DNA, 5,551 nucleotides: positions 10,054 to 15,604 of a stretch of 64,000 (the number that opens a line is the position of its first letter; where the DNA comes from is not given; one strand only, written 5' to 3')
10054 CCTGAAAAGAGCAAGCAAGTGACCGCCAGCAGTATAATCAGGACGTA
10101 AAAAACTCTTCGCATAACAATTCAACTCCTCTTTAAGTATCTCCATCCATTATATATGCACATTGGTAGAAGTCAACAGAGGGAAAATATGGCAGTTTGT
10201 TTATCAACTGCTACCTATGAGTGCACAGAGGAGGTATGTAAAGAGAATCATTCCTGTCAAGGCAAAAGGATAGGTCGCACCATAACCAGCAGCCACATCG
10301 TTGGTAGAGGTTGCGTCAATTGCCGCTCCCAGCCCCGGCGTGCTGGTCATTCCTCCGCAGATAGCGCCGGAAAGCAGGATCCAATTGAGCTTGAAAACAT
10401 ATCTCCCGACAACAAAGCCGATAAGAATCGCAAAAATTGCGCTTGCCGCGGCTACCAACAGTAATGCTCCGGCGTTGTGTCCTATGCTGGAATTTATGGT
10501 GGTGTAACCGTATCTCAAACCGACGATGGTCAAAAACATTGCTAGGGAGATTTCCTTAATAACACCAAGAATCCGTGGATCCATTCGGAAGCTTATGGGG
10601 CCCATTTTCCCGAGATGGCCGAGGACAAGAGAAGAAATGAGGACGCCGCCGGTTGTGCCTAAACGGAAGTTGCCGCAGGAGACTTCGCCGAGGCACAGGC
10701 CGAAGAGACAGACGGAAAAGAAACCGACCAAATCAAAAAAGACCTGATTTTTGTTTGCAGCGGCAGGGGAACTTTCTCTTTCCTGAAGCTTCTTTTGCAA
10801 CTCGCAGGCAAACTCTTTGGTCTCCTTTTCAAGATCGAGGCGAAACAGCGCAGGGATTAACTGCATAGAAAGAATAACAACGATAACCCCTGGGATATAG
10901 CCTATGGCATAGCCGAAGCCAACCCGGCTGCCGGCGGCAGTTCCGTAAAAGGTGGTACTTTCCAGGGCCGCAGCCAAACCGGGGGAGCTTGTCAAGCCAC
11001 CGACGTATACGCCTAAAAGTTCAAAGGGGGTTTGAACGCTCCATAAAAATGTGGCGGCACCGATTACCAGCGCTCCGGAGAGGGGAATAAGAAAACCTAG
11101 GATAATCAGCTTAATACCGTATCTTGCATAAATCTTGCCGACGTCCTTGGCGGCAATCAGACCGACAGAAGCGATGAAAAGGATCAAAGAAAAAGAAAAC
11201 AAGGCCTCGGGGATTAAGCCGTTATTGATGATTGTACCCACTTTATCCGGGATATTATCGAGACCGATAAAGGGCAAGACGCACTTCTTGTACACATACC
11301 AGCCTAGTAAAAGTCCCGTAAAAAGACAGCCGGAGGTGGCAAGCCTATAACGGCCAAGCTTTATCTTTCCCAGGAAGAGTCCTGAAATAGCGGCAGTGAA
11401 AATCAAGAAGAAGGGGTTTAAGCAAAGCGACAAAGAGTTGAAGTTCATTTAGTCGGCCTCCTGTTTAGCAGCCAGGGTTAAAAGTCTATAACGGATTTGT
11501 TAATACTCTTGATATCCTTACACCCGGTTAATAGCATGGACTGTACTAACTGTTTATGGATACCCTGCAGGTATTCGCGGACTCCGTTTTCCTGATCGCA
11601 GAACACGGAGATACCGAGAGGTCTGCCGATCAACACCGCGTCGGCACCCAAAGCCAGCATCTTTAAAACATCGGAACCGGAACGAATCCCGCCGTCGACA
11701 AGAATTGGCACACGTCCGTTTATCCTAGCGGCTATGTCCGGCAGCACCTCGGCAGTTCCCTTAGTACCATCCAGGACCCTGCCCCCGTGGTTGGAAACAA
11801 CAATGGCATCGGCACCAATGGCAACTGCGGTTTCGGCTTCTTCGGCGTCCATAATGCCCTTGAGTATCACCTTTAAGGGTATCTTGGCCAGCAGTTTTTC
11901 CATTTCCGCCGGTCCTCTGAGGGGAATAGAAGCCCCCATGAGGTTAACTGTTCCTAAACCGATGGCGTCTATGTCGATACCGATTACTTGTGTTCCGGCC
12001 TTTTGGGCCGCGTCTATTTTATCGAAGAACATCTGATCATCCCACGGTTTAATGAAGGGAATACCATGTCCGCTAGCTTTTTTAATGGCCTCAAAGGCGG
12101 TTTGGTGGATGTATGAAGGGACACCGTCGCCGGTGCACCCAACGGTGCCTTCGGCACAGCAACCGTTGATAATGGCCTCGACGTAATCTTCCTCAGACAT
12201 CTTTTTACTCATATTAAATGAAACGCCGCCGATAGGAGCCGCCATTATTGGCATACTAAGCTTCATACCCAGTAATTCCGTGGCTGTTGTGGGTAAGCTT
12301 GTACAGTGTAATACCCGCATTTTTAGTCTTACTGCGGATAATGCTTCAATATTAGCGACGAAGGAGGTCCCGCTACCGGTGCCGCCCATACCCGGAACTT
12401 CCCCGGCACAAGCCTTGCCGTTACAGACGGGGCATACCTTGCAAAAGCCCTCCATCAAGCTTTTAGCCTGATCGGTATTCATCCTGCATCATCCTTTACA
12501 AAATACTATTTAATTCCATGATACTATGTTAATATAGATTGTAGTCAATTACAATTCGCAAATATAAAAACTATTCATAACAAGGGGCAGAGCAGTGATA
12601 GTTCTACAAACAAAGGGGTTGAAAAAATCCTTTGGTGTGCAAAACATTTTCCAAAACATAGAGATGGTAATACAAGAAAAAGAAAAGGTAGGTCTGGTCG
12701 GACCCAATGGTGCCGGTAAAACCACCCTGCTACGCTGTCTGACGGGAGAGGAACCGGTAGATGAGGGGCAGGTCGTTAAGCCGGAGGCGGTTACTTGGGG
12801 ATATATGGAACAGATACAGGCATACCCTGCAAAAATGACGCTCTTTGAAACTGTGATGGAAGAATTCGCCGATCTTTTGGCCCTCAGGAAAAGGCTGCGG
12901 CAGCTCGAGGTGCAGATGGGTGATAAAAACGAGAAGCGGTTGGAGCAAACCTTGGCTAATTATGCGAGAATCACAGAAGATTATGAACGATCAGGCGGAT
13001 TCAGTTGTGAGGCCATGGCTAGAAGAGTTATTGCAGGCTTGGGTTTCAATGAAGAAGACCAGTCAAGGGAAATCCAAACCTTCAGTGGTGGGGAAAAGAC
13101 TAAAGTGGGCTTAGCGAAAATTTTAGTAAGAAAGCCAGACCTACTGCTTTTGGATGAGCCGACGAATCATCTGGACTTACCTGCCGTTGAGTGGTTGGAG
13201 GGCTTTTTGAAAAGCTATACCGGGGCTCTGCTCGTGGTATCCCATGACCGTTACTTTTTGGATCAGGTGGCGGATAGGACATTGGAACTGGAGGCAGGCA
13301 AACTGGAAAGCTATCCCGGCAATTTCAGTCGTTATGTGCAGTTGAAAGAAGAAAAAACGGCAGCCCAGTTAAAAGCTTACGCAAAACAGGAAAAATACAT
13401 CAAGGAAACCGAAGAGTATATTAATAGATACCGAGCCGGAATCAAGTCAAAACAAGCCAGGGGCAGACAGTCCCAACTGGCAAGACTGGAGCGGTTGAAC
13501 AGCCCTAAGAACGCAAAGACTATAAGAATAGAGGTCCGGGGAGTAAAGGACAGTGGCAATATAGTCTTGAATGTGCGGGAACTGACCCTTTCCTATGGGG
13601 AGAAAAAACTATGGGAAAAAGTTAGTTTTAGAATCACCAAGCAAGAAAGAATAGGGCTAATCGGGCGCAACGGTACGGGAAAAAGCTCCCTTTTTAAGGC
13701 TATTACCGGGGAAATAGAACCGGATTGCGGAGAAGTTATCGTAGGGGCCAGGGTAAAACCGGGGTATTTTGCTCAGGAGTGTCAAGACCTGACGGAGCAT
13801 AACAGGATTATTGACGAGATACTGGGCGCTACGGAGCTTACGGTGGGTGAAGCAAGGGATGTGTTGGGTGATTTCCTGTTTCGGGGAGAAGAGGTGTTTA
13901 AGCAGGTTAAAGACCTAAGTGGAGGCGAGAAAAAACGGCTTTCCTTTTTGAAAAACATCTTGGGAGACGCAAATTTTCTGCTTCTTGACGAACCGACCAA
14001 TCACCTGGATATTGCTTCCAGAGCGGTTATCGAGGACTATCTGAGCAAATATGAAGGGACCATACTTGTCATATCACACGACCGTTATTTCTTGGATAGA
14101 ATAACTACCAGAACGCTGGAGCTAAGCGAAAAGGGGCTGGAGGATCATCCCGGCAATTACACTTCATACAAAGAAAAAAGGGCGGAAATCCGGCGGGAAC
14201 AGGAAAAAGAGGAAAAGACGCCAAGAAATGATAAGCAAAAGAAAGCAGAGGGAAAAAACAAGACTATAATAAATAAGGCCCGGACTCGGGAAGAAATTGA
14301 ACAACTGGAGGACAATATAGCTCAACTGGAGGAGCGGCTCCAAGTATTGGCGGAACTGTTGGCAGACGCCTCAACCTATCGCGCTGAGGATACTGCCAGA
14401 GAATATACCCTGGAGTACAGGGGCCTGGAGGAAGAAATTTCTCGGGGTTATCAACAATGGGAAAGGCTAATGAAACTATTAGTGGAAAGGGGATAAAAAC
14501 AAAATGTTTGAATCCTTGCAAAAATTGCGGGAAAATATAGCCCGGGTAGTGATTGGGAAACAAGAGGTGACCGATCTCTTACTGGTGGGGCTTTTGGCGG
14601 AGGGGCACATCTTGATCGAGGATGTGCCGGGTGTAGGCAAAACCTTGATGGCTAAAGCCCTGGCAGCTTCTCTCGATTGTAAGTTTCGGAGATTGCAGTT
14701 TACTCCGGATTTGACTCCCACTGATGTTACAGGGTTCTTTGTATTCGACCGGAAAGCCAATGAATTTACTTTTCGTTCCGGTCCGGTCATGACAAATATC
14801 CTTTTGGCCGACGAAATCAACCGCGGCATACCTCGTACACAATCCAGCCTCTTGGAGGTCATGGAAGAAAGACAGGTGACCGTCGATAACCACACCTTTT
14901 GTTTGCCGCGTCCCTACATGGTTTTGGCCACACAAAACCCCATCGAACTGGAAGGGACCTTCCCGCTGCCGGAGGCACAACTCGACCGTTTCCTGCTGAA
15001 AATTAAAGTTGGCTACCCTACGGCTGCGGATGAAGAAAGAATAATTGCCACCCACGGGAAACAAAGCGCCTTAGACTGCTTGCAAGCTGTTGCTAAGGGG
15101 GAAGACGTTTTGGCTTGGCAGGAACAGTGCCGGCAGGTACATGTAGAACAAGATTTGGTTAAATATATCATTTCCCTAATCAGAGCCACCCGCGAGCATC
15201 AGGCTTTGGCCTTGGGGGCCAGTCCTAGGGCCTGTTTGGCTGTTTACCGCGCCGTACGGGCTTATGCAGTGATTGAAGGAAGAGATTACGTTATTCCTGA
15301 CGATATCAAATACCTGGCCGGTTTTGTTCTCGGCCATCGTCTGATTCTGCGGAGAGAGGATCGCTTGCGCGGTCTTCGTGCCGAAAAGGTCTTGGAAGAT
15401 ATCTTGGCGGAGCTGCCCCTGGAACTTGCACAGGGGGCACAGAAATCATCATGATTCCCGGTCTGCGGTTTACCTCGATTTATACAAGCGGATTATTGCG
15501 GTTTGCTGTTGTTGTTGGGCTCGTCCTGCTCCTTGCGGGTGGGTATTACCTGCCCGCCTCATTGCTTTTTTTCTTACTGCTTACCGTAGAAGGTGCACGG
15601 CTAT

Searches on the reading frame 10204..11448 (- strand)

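Call 43: search_protein_families(library=ncbifam, proteins=[window:10204-11448:-], max_evalue=1e-10)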
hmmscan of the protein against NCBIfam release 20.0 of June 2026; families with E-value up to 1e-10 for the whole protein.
window:10204-11448:- (414 aa): 4 families
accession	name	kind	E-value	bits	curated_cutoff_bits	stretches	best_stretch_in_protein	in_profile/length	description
TIGR03802.1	Asp_Ala_antiprt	equivalog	3.2e-29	102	546.95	1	230-410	382-561/562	aspartate-alanine antiporter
NF003007.0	PRK03818.1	equivalog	3.9e-29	101.6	449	2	19-222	14-202/553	putative transporter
TIGR01625.1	YidE_YbjL_dupl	subfamily_domain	3.3e-26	91.9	71.95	1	248-395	2-154/154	AspT/YidE/YbjL antiporter duplication domain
NF003440.0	PRK04972.1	equivalog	1.1e-25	90.5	645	1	238-402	381-548/561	aspartate:alanine antiporter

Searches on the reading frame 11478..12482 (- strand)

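Call 43: search_protein_families(library=ncbifam, proteins=[window:11478-12482:-], max_evalue=1e-10)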
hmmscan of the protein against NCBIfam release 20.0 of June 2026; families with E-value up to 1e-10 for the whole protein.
window:11478-12482:- (334 aa): 5 families
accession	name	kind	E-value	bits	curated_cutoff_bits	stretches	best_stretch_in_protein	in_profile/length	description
NF008398.0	PRK11197.1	subfamily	1.4e-45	155.7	376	1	204-331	247-374/381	L-lactate dehydrogenase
NF033901.1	L_lactate_LldD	exception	6.6e-42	143.9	550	1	205-330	248-373/377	FMN-dependent L-lactate dehydrogenase LldD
TIGR03966.1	actino_HemFlav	equivalog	8.7e-34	116.8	470.85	1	204-329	249-374/385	pre-mycofactocin synthase MftD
TIGR02708.1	L_lactate_ox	equivalog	2.5e-31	109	645.5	1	190-328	216-354/367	L-lactate oxidase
TIGR02151.1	IPP_isom_2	equivalog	1.1e-11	44.3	281.3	1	243-330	246-332/338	type 2 isopentenyl-diphosphate Delta-isomerase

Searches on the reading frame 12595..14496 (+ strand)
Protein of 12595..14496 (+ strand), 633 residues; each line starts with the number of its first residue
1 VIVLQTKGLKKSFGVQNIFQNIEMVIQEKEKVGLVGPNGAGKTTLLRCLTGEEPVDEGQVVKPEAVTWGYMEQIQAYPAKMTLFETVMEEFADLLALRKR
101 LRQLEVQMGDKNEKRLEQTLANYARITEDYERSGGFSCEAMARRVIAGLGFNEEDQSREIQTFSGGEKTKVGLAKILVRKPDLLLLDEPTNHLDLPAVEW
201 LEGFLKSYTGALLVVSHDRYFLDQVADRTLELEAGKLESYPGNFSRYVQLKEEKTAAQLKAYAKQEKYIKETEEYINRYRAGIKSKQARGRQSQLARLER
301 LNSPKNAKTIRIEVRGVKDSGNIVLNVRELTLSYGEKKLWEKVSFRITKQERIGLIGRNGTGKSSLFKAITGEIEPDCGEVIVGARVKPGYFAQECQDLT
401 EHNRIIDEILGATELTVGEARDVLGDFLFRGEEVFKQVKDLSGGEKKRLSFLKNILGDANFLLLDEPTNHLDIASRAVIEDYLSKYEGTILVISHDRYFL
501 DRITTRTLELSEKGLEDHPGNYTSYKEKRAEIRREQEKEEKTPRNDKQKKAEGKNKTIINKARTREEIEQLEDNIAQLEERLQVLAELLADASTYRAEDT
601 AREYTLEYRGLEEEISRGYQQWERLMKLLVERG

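Call 43: search_protein_families(library=ncbifam, proteins=[window:12595-14496:+], max_evalue=1e-10)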
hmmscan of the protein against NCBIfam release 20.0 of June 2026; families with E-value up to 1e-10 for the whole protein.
window:12595-14496:+ (633 aa): 176 families (the best 25 are shown)
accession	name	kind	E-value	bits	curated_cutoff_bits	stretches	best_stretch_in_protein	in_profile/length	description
NF000355.4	ribo_prot_ABC_F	equivalog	2.7e-152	508.1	380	3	4-288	3-243/499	ribosomal protection-like ABC-F family protein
NF008775.0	PRK11819.1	equivalog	5.1e-124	414.9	599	1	3-540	6-546/556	energy-dependent translational throttle protein EttA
NF050005.1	ABC_ATPase_Uup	equivalog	4.2e-123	411.8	900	1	1-627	1-634/636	ATP-binding cassette ATPase Uup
TIGR03719.1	ABC_ABC_ChvD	subfamily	3.1e-122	409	806.75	1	3-538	4-542/552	energy-dependent translational throttle protein EttA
NF008358.0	PRK11147.1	equivalog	5.2e-116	388.4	936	1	3-627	3-630/635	ABC transporter ATP-binding protein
NF007921.0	PRK10636.1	equivalog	2.5e-107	359.7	917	1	1-595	1-592/638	ABC transporter ATP-binding protein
NF000169.2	ABCF_Sal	exception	2.8e-106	356.3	725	3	301-515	292-506/542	Sal family ABC-F type ribosomal protection protein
NF000168.2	ABCF_Msr_all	exception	3.5e-105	352.4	680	3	286-516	257-484/487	Msr family ABC-F type ribosomal protection protein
NF011646.0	PRK15064.1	equivalog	2.9e-103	346.1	762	1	4-529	2-527/530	ABC-F family ATPase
NF000514.1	ABCF_OptrA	exception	2.4e-102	343.3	1450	1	18-594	35-617/655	ABC-F type ribosomal protection protein OptrA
NF000170.2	ABCF_Vga_all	exception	7.4e-99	331.6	725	2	264-541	204-484/521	Vga family ABC-F type ribosomal protection protein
NF000171.1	ABCF_producer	exception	1.2e-96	324.4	800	3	8-272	8-273/541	TlrC/CarA/OleB/SrmB family ABC-F type ribosomal protection protein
NF043038.1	ABCF_CplR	exception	3e-91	306.7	780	3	291-541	252-501/544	ABC-F type ribosomal protection protein CplR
NF000167.2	ABCF_Lsa_all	exception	1.9e-75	254.7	750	3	144-287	99-234/492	Lsa family ABC-F type ribosomal protection protein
NF000166.1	ABCF_CarA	exception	1.5e-73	247.8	1050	2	11-267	13-278/556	ABC-F type ribosomal protection protein Car(A)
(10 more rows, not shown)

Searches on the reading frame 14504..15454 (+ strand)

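Call 5: search_protein_families(library=pfam, proteins=[window:14504-15454:+])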
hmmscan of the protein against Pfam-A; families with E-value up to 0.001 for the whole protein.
window:14504-15454:+ (316 aa): 6 families
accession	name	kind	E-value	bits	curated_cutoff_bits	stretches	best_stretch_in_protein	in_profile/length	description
PF07726.17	AAA_3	-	1.3e-61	206.7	27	1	35-165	1-131/131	ATPase family associated with various cellular activities (AAA)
PF17863.7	AAA_lid_2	-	2.4e-23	82.1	22.7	1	227-300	1-74/74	AAA lid domain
PF20030.5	bpMoxR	-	7.4e-13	48.5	27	1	5-174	3-171/205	MoxR domain in the MoxR-vWA-beta-propeller ternary systems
PF07728.20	AAA_5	-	3e-12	47.1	22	1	41-163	7-139/139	AAA domain (dynein-related subfamily)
PF00004.35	AAA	-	1.1e-06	29.5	21.2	1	41-149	6-114/131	ATPase family associated with various cellular activities (AAA)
PF00493.29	MCM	-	8.6e-05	22.2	23.3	1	31-147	55-174/224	MCM P-loop domain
